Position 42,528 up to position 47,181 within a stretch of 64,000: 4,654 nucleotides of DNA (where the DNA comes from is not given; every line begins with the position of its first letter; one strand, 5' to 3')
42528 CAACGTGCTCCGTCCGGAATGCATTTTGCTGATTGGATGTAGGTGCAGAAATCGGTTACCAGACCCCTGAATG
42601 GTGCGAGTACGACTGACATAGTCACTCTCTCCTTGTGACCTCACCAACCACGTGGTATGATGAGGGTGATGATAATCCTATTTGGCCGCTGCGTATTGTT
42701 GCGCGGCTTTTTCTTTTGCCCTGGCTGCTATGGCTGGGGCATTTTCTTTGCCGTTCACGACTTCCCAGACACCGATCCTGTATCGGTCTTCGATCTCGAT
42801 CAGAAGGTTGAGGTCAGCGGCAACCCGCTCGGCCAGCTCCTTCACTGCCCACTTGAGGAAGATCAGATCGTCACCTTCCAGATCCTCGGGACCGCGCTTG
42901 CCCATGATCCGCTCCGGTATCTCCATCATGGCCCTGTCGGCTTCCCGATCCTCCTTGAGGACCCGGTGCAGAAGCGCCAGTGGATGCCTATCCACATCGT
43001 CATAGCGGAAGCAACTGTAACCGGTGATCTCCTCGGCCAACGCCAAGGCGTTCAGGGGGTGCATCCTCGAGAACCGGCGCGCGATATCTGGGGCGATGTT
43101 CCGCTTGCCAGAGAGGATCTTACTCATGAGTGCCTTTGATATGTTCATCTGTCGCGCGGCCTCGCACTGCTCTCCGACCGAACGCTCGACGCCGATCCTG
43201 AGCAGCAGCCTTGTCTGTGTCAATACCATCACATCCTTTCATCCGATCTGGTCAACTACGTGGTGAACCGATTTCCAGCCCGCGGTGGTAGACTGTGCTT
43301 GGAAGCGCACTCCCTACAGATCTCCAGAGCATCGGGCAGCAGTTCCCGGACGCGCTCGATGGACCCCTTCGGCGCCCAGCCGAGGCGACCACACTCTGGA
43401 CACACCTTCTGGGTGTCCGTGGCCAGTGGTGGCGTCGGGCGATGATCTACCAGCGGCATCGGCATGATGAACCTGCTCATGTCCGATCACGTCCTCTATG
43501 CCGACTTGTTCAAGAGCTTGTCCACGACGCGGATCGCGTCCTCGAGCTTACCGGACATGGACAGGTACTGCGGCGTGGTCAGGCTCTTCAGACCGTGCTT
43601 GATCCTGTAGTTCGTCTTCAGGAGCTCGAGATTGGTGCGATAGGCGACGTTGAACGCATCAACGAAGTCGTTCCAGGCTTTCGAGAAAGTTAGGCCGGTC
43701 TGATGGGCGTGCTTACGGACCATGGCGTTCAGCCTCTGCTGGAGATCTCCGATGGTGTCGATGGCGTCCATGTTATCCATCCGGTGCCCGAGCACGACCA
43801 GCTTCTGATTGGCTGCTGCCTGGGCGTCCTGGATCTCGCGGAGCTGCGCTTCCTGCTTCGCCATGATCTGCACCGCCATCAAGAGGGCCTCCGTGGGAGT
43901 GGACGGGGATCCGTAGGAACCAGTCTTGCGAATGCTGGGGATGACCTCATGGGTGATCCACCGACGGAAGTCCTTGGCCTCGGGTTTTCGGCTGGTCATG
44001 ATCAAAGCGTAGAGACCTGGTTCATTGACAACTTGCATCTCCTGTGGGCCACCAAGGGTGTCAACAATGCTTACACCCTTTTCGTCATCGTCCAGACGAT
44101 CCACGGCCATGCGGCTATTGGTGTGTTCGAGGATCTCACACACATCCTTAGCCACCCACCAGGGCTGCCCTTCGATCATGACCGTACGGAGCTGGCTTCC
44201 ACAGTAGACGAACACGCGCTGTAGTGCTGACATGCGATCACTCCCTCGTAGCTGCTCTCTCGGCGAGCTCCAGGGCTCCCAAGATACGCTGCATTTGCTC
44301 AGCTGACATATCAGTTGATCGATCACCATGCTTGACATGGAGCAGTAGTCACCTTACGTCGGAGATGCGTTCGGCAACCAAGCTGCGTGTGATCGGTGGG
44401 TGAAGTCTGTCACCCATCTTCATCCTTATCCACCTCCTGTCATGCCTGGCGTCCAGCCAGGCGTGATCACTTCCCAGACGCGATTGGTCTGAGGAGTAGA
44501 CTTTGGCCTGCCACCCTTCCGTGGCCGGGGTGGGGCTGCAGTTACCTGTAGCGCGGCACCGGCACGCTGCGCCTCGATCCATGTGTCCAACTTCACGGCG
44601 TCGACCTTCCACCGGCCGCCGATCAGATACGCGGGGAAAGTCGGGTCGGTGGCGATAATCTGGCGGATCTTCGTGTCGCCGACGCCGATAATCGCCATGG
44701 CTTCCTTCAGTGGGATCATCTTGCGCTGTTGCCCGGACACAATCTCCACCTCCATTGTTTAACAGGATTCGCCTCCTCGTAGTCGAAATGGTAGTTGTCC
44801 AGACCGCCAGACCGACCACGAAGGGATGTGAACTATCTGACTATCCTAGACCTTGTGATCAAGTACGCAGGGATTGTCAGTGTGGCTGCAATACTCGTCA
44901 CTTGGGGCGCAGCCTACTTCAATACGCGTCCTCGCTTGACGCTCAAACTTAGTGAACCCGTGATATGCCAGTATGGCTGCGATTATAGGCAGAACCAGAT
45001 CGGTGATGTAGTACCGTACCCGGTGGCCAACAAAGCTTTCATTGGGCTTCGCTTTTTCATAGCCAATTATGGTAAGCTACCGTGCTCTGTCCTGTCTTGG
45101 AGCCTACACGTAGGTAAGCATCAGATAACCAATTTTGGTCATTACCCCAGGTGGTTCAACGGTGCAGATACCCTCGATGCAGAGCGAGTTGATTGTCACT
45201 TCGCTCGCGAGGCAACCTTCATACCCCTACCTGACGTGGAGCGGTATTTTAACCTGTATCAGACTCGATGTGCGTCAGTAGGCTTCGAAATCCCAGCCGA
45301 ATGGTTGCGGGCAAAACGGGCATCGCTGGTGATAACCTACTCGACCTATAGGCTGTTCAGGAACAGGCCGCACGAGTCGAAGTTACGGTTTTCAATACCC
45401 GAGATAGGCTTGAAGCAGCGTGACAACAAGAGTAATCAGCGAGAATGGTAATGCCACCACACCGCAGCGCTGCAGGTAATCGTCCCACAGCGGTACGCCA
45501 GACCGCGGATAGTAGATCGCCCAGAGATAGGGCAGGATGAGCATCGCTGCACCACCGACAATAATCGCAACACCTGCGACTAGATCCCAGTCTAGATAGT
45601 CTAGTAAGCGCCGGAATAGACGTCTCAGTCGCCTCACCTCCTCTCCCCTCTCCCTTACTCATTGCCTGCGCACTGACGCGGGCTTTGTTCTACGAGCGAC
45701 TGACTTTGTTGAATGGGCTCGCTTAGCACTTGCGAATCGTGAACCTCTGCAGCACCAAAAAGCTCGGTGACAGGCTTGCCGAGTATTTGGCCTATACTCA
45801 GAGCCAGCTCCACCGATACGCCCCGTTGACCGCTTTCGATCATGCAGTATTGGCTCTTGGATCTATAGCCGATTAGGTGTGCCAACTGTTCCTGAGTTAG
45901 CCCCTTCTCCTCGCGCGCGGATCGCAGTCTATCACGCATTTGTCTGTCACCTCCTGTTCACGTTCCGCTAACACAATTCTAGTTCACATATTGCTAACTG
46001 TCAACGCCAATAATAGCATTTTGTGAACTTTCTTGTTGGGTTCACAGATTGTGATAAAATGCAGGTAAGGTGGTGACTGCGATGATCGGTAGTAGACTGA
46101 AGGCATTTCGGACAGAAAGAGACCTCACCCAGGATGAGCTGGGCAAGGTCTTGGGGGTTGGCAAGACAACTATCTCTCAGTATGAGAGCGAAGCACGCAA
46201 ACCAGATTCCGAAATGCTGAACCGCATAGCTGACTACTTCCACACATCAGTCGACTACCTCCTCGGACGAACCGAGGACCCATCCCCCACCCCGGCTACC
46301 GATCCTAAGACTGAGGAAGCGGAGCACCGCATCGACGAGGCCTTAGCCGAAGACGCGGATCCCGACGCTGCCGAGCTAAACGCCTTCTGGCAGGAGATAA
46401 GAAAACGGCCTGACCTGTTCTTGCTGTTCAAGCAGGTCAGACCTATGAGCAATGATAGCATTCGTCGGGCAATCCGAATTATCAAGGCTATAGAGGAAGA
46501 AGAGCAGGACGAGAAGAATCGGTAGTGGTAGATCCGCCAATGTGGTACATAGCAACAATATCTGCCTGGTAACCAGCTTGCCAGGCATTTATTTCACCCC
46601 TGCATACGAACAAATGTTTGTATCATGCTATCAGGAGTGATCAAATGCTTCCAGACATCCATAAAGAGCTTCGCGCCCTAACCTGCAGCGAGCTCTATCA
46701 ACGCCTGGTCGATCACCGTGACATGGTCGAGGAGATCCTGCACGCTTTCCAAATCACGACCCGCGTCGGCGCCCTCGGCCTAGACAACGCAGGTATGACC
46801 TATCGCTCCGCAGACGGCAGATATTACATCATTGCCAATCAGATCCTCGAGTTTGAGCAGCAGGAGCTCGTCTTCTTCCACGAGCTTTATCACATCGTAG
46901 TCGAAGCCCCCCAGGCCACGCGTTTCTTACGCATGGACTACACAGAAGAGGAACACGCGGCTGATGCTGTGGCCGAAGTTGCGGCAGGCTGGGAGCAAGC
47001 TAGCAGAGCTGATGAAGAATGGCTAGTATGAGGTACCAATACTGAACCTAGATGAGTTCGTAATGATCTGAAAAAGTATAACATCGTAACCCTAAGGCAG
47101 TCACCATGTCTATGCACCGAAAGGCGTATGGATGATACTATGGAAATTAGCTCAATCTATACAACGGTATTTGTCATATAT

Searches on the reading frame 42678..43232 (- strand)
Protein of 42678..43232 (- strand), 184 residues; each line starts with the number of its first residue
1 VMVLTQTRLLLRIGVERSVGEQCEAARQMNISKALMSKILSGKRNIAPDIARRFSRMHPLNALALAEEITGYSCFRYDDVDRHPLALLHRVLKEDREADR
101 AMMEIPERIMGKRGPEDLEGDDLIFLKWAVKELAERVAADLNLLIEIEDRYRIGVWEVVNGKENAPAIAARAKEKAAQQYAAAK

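Call 3: search_protein_families(library=pfam, proteins=[window:42678-43232:-], max_evalue=0.01)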
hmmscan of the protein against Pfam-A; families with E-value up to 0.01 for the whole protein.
window:42678-43232:- (184 aa): 1 family
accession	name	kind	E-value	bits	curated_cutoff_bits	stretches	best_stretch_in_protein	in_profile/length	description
PF15943.11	YdaS_toxin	-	0.0065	16.7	30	0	18-53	7-42/65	Bacterial toxin YdaS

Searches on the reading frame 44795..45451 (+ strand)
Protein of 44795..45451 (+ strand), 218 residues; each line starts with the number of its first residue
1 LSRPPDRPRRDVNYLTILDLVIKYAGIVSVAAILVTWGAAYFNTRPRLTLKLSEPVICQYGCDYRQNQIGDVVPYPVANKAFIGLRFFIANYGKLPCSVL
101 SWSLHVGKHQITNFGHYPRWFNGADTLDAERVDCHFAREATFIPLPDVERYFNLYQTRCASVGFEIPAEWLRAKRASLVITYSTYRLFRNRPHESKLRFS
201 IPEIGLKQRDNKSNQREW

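Call 3: search_protein_families(library=pfam, proteins=[window:44795-45451:+], max_evalue=0.01)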
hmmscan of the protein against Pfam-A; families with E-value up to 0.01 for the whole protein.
window:44795-45451:+ (218 aa): 0 families

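Call 4: search_protein_families(library=padloc, proteins=[window:44795-45451:+], max_evalue=0.01)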
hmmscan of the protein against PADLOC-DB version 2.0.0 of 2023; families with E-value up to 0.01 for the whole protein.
window:44795-45451:+ (218 aa): 0 families

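Call 8: search_protein_families(library=ncbifam, proteins=[window:44795-45451:+], max_evalue=0.1)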
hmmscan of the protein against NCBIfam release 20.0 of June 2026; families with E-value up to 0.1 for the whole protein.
window:44795-45451:+ (218 aa): 0 families

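Call 9: search_protein_families(library=phrogs, proteins=[window:44795-45451:+], max_evalue=0.1)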
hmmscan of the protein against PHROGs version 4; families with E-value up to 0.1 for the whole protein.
window:44795-45451:+ (218 aa): 0 families

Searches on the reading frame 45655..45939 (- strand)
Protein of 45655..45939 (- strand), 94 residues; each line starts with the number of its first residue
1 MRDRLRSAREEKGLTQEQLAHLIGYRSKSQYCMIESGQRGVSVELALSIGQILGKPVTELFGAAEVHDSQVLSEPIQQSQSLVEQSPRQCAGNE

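Call 3: search_protein_families(library=pfam, proteins=[window:45655-45939:-], max_evalue=0.01)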
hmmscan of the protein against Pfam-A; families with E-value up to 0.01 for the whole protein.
window:45655-45939:- (94 aa): 3 families
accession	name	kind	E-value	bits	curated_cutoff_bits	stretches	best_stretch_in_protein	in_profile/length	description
PF01381.28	HTH_3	-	1.4e-10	41.4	23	1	5-60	1-55/55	Helix-turn-helix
PF13560.12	HTH_31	-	7.2e-09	36.3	27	1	3-58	4-59/64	Helix-turn-helix domain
PF12844.13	HTH_19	-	3.1e-08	33.8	30.2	1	4-61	3-59/64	Helix-turn-helix domain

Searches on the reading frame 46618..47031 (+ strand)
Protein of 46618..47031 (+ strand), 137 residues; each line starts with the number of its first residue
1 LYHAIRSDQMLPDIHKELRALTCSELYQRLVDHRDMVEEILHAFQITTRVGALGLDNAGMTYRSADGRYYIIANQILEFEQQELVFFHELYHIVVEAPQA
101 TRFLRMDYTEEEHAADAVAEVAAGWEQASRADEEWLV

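Call 3: search_protein_families(library=pfam, proteins=[window:46618-47031:+], max_evalue=0.01)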
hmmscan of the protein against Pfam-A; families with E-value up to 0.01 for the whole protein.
window:46618-47031:+ (137 aa): 0 families

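Call 4: search_protein_families(library=padloc, proteins=[window:46618-47031:+], max_evalue=0.01)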
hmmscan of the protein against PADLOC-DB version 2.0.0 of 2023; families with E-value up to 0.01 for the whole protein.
window:46618-47031:+ (137 aa): 1 family
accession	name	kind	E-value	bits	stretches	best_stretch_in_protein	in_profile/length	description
PDLC04776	PDC-M69B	-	0.00073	17.3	1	62-113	61-112/272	-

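Call 8: search_protein_families(library=ncbifam, proteins=[window:46618-47031:+], max_evalue=0.1)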
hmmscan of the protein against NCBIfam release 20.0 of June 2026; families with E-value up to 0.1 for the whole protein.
window:46618-47031:+ (137 aa): 1 family
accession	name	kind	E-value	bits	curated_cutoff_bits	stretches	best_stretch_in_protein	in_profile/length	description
NF010997.0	PRK14422.1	equivalog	0.02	15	95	0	44-75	21-52/93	acylphosphatase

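Call 9: search_protein_families(library=phrogs, proteins=[window:46618-47031:+], max_evalue=0.1)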
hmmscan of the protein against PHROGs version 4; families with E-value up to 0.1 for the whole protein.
window:46618-47031:+ (137 aa): 3 families
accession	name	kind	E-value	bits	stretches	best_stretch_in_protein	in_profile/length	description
phrog_20936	-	unknown function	0.0016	19.7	0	64-95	24-55/91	-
phrog_1516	-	unknown function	0.0037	17.9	1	19-123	31-131/227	-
phrog_87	-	other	0.034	14.9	1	35-104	41-107/227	metallo-protease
